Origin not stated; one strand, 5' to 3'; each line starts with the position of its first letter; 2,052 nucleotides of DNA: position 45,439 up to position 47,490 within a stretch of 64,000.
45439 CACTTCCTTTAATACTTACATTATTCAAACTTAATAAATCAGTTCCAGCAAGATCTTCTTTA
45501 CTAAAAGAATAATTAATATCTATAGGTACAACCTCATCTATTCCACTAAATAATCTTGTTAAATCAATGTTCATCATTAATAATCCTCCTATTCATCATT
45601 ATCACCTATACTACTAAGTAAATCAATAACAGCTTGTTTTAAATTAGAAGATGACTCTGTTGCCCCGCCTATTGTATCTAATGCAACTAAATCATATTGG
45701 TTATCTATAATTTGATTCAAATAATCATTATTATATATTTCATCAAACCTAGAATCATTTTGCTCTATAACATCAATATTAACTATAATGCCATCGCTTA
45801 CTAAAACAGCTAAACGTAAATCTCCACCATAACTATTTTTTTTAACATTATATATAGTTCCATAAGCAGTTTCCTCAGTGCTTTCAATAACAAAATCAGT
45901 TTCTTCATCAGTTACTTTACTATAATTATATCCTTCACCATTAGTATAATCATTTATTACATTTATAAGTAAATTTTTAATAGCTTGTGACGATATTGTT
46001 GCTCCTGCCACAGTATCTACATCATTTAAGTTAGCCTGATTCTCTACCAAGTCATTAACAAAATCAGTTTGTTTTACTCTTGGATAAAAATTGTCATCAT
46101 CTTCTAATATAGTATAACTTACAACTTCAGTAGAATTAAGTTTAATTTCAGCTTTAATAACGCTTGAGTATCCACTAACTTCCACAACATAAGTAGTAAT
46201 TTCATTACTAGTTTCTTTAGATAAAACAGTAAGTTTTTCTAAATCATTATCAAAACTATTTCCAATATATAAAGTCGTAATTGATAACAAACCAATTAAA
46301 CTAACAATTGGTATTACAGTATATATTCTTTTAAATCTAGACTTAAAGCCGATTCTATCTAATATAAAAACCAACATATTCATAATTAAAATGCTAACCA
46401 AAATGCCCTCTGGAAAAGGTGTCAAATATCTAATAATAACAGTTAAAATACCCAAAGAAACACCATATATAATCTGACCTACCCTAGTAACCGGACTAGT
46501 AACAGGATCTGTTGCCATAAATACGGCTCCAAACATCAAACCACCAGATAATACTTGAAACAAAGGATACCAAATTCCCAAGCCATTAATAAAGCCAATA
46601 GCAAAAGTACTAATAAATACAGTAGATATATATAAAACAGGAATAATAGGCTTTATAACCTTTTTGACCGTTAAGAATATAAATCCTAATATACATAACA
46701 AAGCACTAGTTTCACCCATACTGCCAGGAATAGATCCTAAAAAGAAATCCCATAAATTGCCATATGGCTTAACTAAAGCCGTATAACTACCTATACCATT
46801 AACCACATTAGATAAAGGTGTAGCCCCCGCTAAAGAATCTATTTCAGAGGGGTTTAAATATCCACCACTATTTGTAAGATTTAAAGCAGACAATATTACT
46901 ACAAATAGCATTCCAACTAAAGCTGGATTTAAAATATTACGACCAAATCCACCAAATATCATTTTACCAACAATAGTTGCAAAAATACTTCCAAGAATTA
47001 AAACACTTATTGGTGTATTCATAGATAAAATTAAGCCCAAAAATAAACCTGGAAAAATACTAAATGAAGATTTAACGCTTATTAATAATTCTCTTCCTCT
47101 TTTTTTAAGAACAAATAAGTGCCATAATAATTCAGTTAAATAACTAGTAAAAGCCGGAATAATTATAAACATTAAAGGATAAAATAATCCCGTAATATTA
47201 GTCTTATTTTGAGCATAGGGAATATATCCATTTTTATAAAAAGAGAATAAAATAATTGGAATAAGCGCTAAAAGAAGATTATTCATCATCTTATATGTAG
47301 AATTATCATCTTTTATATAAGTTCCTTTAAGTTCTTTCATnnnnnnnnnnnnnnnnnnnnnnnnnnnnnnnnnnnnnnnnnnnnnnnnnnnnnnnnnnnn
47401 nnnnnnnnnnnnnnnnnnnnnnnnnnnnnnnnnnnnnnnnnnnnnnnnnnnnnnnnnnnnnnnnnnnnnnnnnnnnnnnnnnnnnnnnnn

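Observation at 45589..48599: Orphan two-gene Rnf-like module: RnfC plus RnfD fused to two FMN_bind domains, with no rnfA/B/E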

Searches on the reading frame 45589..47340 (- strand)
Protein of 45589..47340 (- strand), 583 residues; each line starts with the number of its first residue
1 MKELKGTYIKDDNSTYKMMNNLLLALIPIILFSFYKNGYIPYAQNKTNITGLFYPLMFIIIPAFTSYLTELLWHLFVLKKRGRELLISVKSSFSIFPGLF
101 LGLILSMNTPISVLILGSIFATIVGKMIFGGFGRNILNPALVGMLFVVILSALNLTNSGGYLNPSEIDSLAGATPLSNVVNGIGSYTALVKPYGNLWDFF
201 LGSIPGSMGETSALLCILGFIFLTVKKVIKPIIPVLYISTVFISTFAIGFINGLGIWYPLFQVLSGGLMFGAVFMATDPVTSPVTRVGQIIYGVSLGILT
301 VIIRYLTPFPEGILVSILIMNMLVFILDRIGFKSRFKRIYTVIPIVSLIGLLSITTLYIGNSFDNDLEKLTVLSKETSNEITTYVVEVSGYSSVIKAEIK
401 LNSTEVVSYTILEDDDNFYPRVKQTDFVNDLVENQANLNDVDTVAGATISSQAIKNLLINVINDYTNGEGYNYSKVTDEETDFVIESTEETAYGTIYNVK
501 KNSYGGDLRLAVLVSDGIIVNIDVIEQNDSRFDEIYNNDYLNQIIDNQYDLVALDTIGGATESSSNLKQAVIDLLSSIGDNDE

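Call 3: search_protein_families(library=pfam, proteins=[window:45589-47340:-], max_evalue=0.1)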
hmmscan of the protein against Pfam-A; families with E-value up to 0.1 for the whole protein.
window:45589-47340:- (583 aa): 3 families
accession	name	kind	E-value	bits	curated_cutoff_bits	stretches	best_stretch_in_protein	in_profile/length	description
PF03116.20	NQR2_RnfD_RnfE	-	8.9e-75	252.2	27.7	1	7-335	6-294/296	NQR2, RnfD, RnfE family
PF04205.19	FMN_bind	-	1.6e-16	61.1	22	2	390-462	1-76/77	FMN-binding domain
PF17200.10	sCache_2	-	0.099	13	25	0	443-495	25-78/155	Single Cache domain 2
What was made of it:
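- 46336..47322 (-): RnfD membrane domain (residues 7-335). It includes D278, the equivalent of the riboflavin-binding Asp249 of A. woodii RnfD. PF03116 at E 9e-75 (call 3).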

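Call 4: search_protein_families(library=ncbifam, proteins=[window:45589-47340:-], max_evalue=0.1)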
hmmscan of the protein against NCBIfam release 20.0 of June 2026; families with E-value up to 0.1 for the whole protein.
window:45589-47340:- (583 aa): 10 families
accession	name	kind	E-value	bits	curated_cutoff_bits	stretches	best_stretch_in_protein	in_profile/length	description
TIGR01946.1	rnfD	subfamily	1e-58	199.3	207.05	1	8-329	3-318/327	RnfABCDGE type electron transport complex subunit D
NF003756.0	PRK05349.1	equivalog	9.2e-48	163.1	414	2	50-338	112-399/406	NADH:ubiquinone reductase (Na(+)-transporting) subunit B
TIGR01937.1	nqrB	equivalog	2.6e-40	138.6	349.9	1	58-338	119-412/413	NADH:ubiquinone reductase (Na(+)-transporting) subunit B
NF002011.0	PRK00816.1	equivalog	1.8e-34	119.4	415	2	166-329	179-340/352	electron transport complex subunit RsxD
NF002181.0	PRK01024.1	equivalog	1.2e-28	100.2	792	2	156-338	317-501/503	Na(+)-transporting NADH-quinone reductase subunit B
NF041838.1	rnfD_Methano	equivalog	6.7e-28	97.9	400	2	193-331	145-280/285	Rnf electron transport complex subunit RnfD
NF041941.1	lipo_FMN_PplA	exception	0.00098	18.4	325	1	424-469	246-291/302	extracellular electron transfer flavoprotein PplA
NF045876.1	RnfG_DVU2794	exception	0.0018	17.8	205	0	431-465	145-179/190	RnfABCDGE type electron transport complex subunit G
NF041840.1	rnfG_Methano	equivalog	0.002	17.7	230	0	437-464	156-183/189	Rnf electron transport complex subunit RnfG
TIGR01947.1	rnfG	subfamily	0.015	15.4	102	0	434-459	154-179/187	RnfABCDGE type electron transport complex subunit G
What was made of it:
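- On Rnf complex (RnfABCDGE): TIGR01946 scores 199 bits, just under its cutoff of 207, because of the fusion and divergence (call 4).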

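Call 8: find_homologous_proteins(query=window:45589-47340:-, max_evalue=1e-10)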
Query window:45589-47340:- (583 aa): 4046 proteins with E <= 1e-10 among 8000 candidates; the best 120 are listed.
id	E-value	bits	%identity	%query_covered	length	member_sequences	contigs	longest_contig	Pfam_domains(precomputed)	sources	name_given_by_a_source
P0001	0.0e+0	1249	100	100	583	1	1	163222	PF04205.20,PF03116.21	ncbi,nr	ncbi:MAG: RnfABCDGE type electron transport complex subunit D [Bacilli bacterium]|nr:RnfABCDGE type 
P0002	8.4e-229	779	55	99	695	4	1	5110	PF04205.20,PF03116.21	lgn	-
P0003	9.7e-225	766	61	99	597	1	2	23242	PF04205.20,PF03116.21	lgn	-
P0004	9.6e-224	762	60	99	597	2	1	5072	PF04205.20,PF03116.21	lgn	-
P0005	6.4e-216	737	59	97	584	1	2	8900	PF04205.20,PF03116.21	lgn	-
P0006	2.8e-207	708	57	99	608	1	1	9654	PF04205.20,PF03116.21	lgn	-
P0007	5.3e-205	701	56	98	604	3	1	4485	PF04205.20,PF03116.21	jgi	-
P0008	1.2e-204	699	55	99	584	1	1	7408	PF04205.20,PF03116.21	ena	-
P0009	2.9e-204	698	55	99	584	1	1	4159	PF04205.20,PF03116.21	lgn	-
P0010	4.8e-204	697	56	99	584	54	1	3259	PF04205.20,PF03116.21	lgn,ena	-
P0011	7.1e-204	697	57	98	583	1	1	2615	PF04205.20,PF03116.21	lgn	-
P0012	7.7e-204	697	56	99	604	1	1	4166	PF04205.20,PF03116.21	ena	-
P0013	1.0e-203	696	57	98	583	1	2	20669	PF04205.20,PF03116.21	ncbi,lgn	ncbi:MAG: RnfABCDGE type electron transport complex subunit D [Bacilli bacterium]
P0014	3.5e-203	694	56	98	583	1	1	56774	PF04205.20,PF03116.21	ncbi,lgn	ncbi:MAG: RnfABCDGE type electron transport complex subunit D [Bacilli bacterium]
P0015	1.1e-196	673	54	98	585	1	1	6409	PF04205.20,PF03116.21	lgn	-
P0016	1.9e-195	669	55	100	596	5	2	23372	PF04205.20,PF03116.21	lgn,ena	-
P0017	3.4e-187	642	53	100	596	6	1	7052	PF04205.20,PF03116.21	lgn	-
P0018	4.0e-186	638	51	99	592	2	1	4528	PF04205.20,PF03116.21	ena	-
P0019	7.1e-182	624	52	97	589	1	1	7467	PF04205.20,PF03116.21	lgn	-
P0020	3.7e-180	619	51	98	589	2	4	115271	PF04205.20,PF03116.21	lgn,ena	-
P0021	3.7e-180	619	52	97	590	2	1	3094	PF04205.20,PF03116.21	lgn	-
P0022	1.3e-179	617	51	97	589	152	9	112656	PF04205.20,PF03116.21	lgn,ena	-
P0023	1.0e-178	614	52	98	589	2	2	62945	PF04205.20,PF03116.21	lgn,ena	-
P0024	1.6e-178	613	51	98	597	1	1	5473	PF04205.20,PF03116.21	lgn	-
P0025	2.4e-178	613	53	97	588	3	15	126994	PF04205.20,PF03116.21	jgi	-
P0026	4.1e-178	612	53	99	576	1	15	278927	PF04205.20,PF03116.21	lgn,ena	-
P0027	4.4e-178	612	52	99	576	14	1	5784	PF04205.20,PF03116.21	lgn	-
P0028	8.2e-178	611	52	99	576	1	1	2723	PF04205.20,PF03116.21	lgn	-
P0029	9.8e-178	611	52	99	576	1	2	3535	PF04205.20,PF03116.21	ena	-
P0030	1.5e-177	610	52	97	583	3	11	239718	PF04205.20,PF03116.21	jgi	-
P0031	1.7e-177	610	52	97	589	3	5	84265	PF04205.20,PF03116.21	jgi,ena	-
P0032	1.9e-177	610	52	100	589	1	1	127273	PF04205.20,PF03116.21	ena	-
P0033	9.6e-177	607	52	97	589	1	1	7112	PF04205.20,PF03116.21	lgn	-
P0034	5.2e-176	605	53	97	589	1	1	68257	PF04205.20,PF03116.21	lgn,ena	-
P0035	9.1e-176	604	52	98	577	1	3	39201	PF04205.20,PF03116.21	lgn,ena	-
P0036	9.7e-176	604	53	97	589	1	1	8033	PF04205.20,PF03116.21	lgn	-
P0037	1.4e-175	603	52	98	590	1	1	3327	PF04205.20,PF03116.21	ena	-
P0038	1.4e-175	603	52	97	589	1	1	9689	PF04205.20,PF03116.21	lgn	-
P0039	2.6e-175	603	51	99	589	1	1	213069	PF04205.20,PF03116.21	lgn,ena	-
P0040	2.9e-175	602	52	99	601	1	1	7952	PF04205.20,PF03116.21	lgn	-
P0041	1.1e-174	601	51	98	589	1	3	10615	PF04205.20,PF03116.21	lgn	-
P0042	1.1e-174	600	50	99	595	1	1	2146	PF04205.20,PF03116.21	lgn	-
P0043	1.7e-174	600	50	98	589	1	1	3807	PF04205.20,PF03116.21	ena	-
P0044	2.5e-174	599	49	100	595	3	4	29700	PF04205.20,PF03116.21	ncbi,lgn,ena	-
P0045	4.0e-174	599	52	99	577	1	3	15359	PF04205.20,PF03116.21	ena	-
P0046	9.1e-174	597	51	97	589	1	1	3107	PF04205.20,PF03116.21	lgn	-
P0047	9.7e-174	597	51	100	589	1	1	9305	PF04205.20,PF03116.21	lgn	-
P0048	1.4e-173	597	52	98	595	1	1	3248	PF04205.20,PF03116.21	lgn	-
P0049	1.5e-173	597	51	100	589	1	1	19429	PF04205.20,PF03116.21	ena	-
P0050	1.9e-173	596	50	97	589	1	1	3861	PF04205.20,PF03116.21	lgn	-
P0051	2.4e-173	596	52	97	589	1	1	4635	PF04205.20,PF03116.21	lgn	-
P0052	6.5e-173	595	52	99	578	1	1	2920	PF04205.20,PF03116.21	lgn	-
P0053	7.2e-173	594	51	98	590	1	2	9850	PF04205.20,PF03116.21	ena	-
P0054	7.7e-173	594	48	98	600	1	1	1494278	PF04205.20,PF03116.21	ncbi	-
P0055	8.2e-173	594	50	98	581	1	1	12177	PF04205.20,PF03116.21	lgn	-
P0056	1.6e-172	593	49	100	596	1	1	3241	PF04205.20,PF03116.21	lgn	-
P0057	4.0e-172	592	50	97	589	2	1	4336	PF04205.20,PF03116.21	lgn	-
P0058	9.5e-172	591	48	98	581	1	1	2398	PF04205.20,PF03116.21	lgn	-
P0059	2.3e-171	589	51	99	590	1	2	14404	PF04205.20,PF03116.21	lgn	-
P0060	2.8e-171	589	52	99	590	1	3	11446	PF04205.20,PF03116.21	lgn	-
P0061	5.3e-171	588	51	99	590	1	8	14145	PF04205.20,PF03116.21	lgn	-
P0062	9.1e-171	588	51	97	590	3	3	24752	PF04205.20,PF03116.21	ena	-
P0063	8.7e-170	584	49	98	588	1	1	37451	PF04205.20,PF03116.21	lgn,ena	-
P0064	9.2e-170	584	50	97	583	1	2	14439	PF04205.20,PF03116.21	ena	-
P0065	9.7e-170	584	49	98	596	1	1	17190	PF04205.20,PF03116.21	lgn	-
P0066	1.3e-169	584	49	100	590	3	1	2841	PF04205.20,PF03116.21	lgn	-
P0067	1.4e-169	584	50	99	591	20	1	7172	PF04205.20,PF03116.21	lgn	-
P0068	1.4e-169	584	50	99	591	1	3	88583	PF04205.20,PF03116.21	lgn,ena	-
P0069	1.7e-169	583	50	99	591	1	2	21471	PF04205.20,PF03116.21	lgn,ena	-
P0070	1.7e-169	583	50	99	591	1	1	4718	PF04205.20,PF03116.21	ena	-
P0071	3.8e-169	582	50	99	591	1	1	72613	PF04205.20,PF03116.21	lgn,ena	-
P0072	4.9e-169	582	51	100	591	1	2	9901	PF04205.20,PF03116.21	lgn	-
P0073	6.3e-169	581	49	98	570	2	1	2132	PF04205.20,PF03116.21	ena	-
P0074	7.4e-169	581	51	97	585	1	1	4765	PF04205.20,PF03116.21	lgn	-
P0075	7.7e-169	581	50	99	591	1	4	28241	PF04205.20,PF03116.21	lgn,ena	-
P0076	8.8e-169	581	51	98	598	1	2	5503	PF04205.20,PF03116.21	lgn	-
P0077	9.5e-169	581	50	99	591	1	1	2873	PF04205.20,PF03116.21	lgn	-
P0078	9.8e-169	581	50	99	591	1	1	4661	PF04205.20,PF03116.21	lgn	-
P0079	1.3e-168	580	50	99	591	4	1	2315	PF04205.20,PF03116.21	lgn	-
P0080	1.5e-168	580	47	100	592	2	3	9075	PF04205.20,PF03116.21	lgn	-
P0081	1.9e-168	580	50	99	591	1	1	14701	PF04205.20,PF03116.21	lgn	-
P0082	2.0e-168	580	50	99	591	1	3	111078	PF04205.20,PF03116.21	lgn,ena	-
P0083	3.2e-168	579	50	99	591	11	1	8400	PF04205.20,PF03116.21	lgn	-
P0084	3.2e-168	579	49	97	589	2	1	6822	PF04205.20,PF03116.21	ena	-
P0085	3.6e-168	579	50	99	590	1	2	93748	PF04205.20,PF03116.21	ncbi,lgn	-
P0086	6.2e-168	578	50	99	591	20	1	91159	PF04205.20,PF03116.21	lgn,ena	-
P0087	8.5e-168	578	48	100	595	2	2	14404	PF04205.20,PF03116.21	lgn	-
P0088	1.0e-167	577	50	99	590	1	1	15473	PF04205.20,PF03116.21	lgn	-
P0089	1.2e-167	577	50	99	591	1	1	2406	PF04205.20,PF03116.21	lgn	-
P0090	1.5e-167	577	50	99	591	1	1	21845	PF04205.20,PF03116.21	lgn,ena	-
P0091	1.7e-167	577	51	99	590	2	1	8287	PF04205.20,PF03116.21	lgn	-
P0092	1.9e-167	577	50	99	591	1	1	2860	PF04205.20,PF03116.21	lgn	-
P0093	2.0e-167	576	50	99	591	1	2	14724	PF04205.20,PF03116.21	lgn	-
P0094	2.1e-167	576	49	99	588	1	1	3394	PF04205.20,PF03116.21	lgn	-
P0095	2.8e-167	576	50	99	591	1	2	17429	PF04205.20,PF03116.21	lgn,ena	-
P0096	3.4e-167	576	50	99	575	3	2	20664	PF04205.20,PF03116.21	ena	-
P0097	3.8e-167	576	50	99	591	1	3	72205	PF04205.20,PF03116.21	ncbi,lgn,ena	-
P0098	4.9e-167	575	49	98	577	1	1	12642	PF04205.20,PF03116.21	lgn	-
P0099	4.9e-167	575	50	99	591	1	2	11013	PF04205.20,PF03116.21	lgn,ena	-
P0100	6.2e-167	575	48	99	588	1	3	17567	PF04205.20,PF03116.21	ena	-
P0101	6.3e-167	575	50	99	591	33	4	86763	PF04205.20,PF03116.21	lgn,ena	-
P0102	6.7e-167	575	50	99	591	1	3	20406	PF04205.20,PF03116.21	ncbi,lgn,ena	-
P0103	8.0e-167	574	50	99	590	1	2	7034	PF04205.20,PF03116.21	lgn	-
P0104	8.2e-167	574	51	99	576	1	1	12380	PF04205.20,PF03116.21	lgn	-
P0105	1.0e-166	574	50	99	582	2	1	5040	PF04205.20,PF03116.21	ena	-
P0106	1.1e-166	574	48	99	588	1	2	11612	PF04205.20,PF03116.21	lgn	-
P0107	1.2e-166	574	48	99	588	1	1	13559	PF04205.20,PF03116.21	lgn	-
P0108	1.2e-166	574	51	97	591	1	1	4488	PF04205.20,PF03116.21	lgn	-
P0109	1.3e-166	574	49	99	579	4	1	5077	PF04205.20,PF03116.21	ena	-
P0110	1.4e-166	574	51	99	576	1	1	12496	PF04205.20,PF03116.21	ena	-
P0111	1.6e-166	573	48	99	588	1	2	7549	PF04205.20,PF03116.21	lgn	-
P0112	1.8e-166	573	48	99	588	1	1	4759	PF04205.20,PF03116.21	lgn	-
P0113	1.9e-166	573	51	99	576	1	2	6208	PF04205.20,PF03116.21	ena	-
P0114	1.9e-166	573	51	99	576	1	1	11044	PF04205.20,PF03116.21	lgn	-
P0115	1.9e-166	573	51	99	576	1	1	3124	PF04205.20,PF03116.21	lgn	-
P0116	2.2e-166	573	48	99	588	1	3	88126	PF04205.20,PF03116.21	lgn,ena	-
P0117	2.4e-166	573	49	99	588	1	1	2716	PF04205.20,PF03116.21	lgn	-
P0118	2.4e-166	573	48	99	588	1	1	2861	PF04205.20,PF03116.21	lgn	-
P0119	2.7e-166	573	48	99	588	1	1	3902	PF04205.20,PF03116.21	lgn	-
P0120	2.8e-166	573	51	99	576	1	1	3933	PF04205.20,PF03116.21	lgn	-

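Call 15: list_cluster_members(proteins=[P0001, P0054, P0013, P0014, P0044, P0085, P0097, P0102, P0026, P0002])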
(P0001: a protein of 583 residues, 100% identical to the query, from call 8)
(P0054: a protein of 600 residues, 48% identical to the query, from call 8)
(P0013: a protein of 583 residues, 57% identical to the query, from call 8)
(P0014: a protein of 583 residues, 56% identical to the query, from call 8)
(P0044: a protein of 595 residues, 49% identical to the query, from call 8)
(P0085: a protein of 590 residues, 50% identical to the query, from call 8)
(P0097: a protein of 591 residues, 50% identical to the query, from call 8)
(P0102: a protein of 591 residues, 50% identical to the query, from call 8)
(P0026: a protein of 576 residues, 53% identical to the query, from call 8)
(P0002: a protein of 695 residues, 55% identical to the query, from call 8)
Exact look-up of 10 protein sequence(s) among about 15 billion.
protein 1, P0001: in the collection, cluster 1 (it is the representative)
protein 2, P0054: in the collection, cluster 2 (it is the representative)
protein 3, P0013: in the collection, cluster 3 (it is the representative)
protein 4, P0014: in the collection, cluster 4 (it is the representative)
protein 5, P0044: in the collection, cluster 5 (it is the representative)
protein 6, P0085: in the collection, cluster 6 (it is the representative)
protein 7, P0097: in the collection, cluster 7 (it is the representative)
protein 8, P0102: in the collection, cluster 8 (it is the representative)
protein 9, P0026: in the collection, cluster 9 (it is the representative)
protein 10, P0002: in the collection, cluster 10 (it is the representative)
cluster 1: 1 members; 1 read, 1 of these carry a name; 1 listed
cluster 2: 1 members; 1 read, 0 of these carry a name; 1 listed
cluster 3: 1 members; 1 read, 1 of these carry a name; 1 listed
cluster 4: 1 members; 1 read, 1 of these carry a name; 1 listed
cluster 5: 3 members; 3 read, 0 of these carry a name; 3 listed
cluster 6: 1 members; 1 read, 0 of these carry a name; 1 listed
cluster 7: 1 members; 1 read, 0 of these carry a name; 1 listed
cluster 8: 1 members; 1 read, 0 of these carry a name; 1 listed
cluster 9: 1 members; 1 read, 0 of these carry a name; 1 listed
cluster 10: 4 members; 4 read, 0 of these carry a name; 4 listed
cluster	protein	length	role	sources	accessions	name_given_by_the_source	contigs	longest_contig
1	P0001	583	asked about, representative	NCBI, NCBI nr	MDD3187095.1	MAG: RnfABCDGE type electron transport complex subunit D [Bacilli bacterium] | RnfABCDGE type electron transport complex subunit D [Bacilli bacterium]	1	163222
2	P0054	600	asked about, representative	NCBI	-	-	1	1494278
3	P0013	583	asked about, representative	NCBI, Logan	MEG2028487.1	MAG: RnfABCDGE type electron transport complex subunit D [Bacilli bacterium]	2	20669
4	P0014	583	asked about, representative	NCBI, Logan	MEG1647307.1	MAG: RnfABCDGE type electron transport complex subunit D [Bacilli bacterium]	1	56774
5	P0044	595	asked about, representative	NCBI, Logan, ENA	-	-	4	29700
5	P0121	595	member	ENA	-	-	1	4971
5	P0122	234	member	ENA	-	-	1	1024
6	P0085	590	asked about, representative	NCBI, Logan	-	-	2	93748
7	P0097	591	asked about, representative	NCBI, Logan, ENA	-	-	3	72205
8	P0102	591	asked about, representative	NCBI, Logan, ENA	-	-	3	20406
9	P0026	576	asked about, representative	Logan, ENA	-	-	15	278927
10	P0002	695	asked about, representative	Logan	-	-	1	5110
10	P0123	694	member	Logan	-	-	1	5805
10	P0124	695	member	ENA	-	-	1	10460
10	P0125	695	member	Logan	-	-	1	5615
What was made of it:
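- The window species is a singleton in the protein collection (call 15). The window species is seen once only (call 15).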
